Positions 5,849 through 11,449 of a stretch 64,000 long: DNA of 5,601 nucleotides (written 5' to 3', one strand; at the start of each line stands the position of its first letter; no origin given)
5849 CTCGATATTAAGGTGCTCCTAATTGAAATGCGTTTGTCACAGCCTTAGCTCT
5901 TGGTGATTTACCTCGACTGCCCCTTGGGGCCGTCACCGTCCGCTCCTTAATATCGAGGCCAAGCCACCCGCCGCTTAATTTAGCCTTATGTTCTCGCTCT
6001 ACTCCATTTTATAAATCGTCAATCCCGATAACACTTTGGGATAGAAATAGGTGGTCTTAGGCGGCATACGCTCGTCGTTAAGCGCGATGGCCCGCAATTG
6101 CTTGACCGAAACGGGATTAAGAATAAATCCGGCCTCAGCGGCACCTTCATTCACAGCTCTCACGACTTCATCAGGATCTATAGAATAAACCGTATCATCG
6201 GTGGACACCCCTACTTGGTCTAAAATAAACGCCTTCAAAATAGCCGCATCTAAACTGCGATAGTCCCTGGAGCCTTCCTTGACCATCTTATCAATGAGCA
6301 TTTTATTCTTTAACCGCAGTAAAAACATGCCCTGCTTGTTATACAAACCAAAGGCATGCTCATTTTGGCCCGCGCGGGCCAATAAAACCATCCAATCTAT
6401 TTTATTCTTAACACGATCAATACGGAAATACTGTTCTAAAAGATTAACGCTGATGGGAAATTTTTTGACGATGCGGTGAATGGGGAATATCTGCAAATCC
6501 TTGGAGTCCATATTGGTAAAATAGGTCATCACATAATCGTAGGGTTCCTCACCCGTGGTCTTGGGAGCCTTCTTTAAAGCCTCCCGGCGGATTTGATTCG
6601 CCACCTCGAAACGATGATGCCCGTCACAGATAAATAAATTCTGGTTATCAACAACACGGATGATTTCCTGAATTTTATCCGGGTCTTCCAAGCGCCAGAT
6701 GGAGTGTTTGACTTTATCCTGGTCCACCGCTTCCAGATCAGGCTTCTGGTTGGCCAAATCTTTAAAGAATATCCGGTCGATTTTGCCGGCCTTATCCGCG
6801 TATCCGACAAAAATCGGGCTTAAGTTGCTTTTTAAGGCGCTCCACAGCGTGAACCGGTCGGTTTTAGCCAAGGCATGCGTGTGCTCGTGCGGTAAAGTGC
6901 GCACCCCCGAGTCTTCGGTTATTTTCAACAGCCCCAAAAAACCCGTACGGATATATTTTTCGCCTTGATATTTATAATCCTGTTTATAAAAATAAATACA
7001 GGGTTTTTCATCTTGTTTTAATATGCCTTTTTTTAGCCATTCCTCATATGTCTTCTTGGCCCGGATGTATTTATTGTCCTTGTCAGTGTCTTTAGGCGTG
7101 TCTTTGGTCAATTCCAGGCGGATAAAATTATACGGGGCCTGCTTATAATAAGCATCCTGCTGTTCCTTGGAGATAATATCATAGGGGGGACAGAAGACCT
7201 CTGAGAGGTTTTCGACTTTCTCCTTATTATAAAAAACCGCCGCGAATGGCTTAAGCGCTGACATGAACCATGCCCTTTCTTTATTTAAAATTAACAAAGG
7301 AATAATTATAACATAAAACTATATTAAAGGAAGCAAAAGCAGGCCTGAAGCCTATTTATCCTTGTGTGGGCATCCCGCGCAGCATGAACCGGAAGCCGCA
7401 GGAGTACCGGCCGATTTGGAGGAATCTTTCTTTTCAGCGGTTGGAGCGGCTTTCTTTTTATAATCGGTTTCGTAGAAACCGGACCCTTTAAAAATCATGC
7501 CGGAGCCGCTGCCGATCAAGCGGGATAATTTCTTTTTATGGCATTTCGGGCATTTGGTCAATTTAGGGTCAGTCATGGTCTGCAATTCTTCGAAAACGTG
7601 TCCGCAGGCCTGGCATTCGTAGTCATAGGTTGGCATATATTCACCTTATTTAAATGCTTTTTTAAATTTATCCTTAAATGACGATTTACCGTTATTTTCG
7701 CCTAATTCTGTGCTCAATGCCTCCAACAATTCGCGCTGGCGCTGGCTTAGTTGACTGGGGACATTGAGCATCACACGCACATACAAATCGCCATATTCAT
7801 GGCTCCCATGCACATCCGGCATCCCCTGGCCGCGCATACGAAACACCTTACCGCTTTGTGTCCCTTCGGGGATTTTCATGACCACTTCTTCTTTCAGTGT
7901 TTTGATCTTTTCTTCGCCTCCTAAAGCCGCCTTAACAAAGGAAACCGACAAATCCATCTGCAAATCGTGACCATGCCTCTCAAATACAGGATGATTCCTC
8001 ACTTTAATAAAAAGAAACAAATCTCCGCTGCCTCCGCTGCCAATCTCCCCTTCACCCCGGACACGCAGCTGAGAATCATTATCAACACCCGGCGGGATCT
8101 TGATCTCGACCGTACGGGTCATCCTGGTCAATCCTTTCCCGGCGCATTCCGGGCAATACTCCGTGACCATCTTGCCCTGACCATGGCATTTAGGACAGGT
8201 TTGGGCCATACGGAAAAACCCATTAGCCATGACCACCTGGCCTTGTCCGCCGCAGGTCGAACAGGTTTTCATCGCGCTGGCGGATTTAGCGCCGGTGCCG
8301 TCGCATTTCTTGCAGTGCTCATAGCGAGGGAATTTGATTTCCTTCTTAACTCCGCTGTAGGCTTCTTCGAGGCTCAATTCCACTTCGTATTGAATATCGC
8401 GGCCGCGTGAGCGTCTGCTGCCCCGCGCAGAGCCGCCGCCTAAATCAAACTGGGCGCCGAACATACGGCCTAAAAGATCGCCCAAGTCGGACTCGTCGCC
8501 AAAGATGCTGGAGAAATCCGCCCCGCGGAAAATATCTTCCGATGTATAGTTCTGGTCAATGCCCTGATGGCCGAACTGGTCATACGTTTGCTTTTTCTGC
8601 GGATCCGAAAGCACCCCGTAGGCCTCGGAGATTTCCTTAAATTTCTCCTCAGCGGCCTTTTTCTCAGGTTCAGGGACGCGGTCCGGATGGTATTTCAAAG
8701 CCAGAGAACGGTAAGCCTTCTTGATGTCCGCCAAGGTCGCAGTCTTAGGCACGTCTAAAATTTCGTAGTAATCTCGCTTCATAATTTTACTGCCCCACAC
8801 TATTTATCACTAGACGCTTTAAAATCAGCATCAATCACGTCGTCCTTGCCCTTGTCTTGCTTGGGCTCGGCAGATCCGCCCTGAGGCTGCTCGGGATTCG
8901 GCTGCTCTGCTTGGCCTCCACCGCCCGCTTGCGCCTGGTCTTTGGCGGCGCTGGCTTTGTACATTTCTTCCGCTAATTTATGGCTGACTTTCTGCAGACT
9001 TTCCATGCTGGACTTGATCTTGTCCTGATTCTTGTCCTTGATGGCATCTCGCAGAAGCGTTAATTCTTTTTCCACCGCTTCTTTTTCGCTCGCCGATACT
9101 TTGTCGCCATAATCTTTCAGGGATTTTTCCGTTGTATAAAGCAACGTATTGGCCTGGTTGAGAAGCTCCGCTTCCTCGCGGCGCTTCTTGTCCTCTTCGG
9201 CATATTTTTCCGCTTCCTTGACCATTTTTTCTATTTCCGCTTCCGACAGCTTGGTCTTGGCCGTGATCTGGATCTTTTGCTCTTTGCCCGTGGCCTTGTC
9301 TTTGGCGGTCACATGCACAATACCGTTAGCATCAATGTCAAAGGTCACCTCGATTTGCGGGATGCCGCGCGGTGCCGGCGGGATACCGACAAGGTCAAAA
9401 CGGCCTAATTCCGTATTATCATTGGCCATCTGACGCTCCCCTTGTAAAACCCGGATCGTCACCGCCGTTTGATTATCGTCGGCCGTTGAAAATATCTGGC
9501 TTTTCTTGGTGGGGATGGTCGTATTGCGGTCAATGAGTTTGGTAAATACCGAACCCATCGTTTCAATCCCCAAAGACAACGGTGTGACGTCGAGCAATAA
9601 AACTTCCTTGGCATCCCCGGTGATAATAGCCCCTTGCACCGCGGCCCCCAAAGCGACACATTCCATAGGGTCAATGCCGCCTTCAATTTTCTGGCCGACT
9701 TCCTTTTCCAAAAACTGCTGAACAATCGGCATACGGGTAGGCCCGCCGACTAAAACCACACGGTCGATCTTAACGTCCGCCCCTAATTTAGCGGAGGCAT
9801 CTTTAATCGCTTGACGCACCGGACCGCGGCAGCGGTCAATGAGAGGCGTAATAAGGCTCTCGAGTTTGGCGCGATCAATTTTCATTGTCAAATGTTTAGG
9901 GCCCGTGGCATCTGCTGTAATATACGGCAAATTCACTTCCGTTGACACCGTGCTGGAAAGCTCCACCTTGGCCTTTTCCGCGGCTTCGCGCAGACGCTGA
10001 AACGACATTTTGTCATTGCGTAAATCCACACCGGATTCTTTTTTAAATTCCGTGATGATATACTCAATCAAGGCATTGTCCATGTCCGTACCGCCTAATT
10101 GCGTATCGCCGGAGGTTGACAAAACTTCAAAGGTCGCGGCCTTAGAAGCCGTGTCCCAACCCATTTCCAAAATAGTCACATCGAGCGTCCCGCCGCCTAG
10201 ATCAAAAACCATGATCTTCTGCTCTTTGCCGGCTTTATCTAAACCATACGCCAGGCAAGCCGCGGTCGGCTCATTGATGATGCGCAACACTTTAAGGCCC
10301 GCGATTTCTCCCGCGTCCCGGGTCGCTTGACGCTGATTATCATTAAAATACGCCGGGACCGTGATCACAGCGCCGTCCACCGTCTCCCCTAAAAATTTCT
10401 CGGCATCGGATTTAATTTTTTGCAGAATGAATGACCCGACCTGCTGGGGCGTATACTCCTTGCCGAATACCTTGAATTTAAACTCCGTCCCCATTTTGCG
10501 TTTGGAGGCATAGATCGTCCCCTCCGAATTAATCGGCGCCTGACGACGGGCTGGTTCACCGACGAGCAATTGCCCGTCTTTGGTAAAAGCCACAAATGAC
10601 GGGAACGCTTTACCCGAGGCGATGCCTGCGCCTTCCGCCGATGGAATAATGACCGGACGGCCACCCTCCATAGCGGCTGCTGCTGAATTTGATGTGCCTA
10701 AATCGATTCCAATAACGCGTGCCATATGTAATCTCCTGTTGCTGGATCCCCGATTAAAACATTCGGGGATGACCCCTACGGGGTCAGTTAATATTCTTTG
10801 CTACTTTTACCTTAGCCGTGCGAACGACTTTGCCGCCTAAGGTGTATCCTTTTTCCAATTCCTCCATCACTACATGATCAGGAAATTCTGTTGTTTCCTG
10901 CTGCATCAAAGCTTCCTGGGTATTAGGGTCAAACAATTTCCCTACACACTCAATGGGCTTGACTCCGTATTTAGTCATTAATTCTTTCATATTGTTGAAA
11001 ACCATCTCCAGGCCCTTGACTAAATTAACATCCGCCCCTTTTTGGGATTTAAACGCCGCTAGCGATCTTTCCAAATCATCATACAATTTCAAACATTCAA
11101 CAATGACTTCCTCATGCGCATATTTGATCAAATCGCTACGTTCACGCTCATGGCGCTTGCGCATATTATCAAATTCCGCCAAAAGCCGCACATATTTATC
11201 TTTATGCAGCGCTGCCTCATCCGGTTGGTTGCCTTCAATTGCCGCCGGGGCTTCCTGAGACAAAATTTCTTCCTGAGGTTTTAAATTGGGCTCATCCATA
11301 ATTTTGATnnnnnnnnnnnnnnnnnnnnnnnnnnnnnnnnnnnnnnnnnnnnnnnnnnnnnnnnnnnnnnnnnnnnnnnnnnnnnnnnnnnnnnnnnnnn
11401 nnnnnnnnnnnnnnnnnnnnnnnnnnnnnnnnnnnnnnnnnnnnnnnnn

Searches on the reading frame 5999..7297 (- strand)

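Call 76: search_protein_families(library=pfam, max_evalue=1e-8, proteins=[window:5999-7297:-])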
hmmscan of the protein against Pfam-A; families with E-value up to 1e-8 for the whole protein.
window:5999-7297:- (432 aa): 1 family
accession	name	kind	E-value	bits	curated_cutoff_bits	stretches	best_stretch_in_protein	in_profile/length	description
PF06245.16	DUF1015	-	4.8e-82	275.9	25.8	1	15-337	1-311/325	Protein of unknown function (DUF1015)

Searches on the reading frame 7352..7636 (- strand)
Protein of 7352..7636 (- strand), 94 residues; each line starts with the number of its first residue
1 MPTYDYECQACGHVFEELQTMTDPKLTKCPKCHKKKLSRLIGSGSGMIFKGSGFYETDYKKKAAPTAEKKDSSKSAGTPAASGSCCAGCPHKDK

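Call 76: search_protein_families(library=pfam, max_evalue=1e-8, proteins=[window:7352-7636:-])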
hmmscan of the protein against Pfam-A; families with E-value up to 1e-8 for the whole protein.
window:7352-7636:- (94 aa): 1 family
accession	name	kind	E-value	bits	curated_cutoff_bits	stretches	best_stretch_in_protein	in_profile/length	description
PF09723.15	Zn_ribbon_8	-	6.6e-19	68.1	34.4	1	1-41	1-41/41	Zinc ribbon domain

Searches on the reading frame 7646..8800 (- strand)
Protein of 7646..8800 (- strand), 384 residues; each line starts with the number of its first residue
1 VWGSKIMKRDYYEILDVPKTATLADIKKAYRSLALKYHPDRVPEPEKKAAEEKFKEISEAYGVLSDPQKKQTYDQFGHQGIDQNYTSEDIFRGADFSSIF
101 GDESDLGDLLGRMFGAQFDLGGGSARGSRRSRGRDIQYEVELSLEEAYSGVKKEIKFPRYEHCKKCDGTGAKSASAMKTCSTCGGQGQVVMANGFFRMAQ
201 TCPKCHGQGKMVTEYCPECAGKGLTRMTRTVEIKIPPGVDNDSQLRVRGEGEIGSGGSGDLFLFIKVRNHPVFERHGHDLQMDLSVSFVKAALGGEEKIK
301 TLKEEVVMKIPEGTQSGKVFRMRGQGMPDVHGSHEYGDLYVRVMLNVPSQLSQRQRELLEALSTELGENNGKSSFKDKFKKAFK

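Call 76: search_protein_families(library=pfam, max_evalue=1e-8, proteins=[window:7646-8800:-])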
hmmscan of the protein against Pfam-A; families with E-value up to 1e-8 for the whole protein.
window:7646-8800:- (384 aa): 3 families
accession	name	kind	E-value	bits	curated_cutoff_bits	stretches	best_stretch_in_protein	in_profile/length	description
PF01556.23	DnaJ_C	-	5.3e-48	163.3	26.6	1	136-348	1-152/152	DnaJ C terminal domain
PF00226.36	DnaJ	-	6.4e-26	90.7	27.8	1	10-74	1-63/63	DnaJ domain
PF00684.25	DnaJ_CXXCXGXG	-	3.1e-15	56.6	32.7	1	163-223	1-65/65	DnaJ central domain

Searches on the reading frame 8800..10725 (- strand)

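Call 76: search_protein_families(library=pfam, max_evalue=1e-8, proteins=[window:8800-10725:-])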
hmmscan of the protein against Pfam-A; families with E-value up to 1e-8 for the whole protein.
window:8800-10725:- (641 aa): 2 families
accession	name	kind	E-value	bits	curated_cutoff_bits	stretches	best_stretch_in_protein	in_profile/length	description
PF00012.26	HSP70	-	6.2e-220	731.9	20.6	1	4-590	1-599/599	Hsp70 protein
PF06723.19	MreB_Mbl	-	1.9e-18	66.8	27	1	115-362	92-316/327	MreB/Mbl protein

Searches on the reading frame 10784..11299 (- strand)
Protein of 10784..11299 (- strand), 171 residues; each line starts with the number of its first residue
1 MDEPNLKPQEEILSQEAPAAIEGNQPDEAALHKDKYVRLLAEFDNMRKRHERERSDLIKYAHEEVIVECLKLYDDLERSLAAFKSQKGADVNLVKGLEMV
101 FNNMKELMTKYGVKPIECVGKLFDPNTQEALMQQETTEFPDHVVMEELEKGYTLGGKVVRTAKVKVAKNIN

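Call 76: search_protein_families(library=pfam, max_evalue=1e-8, proteins=[window:10784-11299:-])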
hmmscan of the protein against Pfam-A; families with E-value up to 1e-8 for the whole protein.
window:10784-11299:- (171 aa): 1 family
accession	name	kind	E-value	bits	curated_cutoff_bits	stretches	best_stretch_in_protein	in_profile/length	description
PF01025.24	GrpE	-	6.6e-42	143.4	25.8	1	28-168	26-165/165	GrpE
